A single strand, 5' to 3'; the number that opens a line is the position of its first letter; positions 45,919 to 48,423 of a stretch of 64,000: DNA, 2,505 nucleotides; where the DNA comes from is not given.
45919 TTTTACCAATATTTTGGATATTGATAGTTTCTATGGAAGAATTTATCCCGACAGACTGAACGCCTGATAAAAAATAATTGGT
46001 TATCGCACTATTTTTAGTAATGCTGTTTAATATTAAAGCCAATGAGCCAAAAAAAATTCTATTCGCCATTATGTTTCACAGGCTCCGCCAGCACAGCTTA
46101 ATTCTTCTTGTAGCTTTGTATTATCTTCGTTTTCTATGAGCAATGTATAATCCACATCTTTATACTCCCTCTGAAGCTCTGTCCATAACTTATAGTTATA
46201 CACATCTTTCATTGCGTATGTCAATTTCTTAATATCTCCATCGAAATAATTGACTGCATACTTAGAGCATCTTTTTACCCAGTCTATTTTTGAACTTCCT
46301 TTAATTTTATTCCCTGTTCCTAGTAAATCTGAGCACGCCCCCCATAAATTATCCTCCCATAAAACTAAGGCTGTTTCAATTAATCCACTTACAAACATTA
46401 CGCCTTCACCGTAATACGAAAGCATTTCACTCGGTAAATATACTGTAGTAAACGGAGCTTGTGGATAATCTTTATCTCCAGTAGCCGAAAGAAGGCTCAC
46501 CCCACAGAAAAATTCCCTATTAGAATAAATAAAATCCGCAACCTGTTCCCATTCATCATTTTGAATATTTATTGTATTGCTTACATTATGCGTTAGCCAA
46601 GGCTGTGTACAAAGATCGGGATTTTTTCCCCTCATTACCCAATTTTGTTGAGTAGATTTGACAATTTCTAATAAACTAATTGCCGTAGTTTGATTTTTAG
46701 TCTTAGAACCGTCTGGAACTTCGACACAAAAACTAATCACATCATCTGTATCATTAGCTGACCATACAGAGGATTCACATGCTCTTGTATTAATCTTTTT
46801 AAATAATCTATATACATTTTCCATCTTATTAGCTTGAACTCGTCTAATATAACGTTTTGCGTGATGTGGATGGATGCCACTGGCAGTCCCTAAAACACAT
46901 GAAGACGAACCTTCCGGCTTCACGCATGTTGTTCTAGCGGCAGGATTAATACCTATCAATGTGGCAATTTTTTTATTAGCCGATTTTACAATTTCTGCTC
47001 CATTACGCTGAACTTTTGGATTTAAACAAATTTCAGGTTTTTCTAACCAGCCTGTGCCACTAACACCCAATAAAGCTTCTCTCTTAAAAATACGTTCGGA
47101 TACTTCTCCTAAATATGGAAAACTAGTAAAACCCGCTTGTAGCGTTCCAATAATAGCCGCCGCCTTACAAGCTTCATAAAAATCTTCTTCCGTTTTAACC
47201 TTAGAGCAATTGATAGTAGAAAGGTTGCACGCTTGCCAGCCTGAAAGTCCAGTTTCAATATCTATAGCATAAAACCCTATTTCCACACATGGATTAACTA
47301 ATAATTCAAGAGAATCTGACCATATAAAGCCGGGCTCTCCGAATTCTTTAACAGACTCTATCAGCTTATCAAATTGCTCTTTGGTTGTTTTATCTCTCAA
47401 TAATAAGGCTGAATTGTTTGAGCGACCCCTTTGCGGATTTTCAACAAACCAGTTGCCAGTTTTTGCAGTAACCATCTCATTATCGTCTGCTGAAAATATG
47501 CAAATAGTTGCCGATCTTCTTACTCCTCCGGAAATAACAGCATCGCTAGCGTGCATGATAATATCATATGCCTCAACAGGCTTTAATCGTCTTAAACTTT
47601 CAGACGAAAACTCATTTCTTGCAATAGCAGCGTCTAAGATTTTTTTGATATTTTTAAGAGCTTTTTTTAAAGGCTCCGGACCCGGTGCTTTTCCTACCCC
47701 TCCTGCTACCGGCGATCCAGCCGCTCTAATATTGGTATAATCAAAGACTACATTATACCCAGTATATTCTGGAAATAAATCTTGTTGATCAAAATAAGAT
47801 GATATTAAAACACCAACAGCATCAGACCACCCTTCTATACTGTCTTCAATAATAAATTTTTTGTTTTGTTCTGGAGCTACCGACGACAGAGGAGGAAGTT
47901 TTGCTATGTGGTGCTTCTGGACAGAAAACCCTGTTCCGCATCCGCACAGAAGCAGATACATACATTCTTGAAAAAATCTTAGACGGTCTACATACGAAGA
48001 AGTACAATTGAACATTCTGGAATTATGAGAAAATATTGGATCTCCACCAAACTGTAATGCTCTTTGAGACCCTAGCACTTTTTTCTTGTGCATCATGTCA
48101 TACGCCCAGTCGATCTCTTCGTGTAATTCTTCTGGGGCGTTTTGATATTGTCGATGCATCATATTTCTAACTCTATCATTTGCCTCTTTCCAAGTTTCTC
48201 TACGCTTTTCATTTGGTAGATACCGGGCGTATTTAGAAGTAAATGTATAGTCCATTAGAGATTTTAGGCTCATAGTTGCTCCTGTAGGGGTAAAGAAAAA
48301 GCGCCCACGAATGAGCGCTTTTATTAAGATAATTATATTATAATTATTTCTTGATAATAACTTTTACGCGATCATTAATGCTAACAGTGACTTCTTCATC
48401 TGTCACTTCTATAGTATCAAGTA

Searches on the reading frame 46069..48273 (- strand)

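Call 17: search_protein_families(library=pfam, proteins=[window:46069-48273:-], max_evalue=0.001)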
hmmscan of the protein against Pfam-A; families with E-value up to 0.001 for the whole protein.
window:46069-48273:- (734 aa): 2 families
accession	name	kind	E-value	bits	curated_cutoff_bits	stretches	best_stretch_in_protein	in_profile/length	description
PF21995.1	RNR-II_ins_dom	-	2.2e-07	31.5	27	1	139-213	36-107/107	B12-dependent ribonucleotide reductase, insertion domain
PF02867.20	Ribonuc_red_lgC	-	5.1e-06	25.8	23.9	0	448-580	383-507/523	Ribonucleotide reductase, barrel domain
